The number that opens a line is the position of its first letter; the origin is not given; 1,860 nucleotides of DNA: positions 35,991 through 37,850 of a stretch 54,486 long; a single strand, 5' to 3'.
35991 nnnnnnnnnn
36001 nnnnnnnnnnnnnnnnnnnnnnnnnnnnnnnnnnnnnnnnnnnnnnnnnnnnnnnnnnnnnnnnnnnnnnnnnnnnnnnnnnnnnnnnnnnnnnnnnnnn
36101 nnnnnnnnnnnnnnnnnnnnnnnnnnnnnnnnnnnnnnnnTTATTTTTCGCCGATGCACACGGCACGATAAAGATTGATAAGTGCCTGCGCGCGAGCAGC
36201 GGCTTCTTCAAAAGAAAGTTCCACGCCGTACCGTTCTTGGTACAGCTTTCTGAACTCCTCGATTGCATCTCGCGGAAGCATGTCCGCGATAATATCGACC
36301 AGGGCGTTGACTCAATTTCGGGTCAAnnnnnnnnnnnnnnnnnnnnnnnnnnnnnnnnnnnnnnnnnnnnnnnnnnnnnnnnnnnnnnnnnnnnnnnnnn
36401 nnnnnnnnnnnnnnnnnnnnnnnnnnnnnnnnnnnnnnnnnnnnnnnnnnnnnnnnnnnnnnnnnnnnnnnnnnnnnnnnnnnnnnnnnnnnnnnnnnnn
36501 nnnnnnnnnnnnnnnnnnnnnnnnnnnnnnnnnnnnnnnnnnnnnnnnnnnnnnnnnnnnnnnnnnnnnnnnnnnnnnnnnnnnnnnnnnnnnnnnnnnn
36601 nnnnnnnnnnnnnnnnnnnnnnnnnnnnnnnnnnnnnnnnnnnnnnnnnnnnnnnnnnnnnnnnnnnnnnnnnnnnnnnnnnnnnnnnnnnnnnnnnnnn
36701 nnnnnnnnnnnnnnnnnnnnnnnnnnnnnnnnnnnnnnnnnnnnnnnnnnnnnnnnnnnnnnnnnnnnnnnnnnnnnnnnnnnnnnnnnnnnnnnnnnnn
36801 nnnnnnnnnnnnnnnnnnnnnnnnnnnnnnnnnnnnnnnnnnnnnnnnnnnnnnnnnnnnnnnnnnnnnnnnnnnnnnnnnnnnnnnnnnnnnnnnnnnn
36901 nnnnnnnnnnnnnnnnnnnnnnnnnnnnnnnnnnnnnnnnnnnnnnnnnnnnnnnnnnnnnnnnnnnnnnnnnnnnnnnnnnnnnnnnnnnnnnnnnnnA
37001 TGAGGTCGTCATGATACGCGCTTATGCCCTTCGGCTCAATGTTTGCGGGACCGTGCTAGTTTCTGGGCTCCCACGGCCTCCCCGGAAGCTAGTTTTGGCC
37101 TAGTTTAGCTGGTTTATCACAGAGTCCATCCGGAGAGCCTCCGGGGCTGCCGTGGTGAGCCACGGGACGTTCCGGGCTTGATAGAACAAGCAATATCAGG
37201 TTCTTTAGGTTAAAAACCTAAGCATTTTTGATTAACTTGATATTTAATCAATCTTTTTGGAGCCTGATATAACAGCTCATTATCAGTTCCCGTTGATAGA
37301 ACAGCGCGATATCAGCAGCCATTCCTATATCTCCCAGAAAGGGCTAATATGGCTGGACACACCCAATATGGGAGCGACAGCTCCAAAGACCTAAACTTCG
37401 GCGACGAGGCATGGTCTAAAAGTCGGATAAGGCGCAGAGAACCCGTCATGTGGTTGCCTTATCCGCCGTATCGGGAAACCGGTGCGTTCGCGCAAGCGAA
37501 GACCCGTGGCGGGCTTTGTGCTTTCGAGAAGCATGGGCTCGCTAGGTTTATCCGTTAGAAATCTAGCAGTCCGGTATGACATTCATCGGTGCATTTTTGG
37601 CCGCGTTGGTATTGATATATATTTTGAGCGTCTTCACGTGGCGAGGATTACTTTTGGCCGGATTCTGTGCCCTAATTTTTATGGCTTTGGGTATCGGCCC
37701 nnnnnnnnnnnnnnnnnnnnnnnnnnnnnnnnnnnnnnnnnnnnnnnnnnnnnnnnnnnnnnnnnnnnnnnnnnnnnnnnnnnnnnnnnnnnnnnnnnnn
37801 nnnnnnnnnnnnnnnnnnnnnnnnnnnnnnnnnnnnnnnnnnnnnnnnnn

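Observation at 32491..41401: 8.8-kb integrative island in tRNA-Lys with the displaced original tRNA 3' end still visible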

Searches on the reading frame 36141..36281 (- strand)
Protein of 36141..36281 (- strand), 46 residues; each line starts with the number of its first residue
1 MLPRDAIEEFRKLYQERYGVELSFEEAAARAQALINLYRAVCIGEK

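Call 108: search_protein_families(library=pfam, proteins=[window:36141-36281:-], max_evalue=0.01)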
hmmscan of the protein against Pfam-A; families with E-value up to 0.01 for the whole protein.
window:36141-36281:- (46 aa): 0 families

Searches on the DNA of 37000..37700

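Call 60: search_rna_families(source=window, start=37000, end=37700, threshold=evalue, max_evalue=0.01, show_alignments=1)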
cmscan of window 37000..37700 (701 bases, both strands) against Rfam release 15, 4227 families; matches with E-value up to 0.01: 1.
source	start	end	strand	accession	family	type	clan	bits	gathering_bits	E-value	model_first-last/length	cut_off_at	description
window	37388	37500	+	RF03000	LOOT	Gene; sRNA;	-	69.9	46.4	4.7e-13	1-121/121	no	LOOT RNA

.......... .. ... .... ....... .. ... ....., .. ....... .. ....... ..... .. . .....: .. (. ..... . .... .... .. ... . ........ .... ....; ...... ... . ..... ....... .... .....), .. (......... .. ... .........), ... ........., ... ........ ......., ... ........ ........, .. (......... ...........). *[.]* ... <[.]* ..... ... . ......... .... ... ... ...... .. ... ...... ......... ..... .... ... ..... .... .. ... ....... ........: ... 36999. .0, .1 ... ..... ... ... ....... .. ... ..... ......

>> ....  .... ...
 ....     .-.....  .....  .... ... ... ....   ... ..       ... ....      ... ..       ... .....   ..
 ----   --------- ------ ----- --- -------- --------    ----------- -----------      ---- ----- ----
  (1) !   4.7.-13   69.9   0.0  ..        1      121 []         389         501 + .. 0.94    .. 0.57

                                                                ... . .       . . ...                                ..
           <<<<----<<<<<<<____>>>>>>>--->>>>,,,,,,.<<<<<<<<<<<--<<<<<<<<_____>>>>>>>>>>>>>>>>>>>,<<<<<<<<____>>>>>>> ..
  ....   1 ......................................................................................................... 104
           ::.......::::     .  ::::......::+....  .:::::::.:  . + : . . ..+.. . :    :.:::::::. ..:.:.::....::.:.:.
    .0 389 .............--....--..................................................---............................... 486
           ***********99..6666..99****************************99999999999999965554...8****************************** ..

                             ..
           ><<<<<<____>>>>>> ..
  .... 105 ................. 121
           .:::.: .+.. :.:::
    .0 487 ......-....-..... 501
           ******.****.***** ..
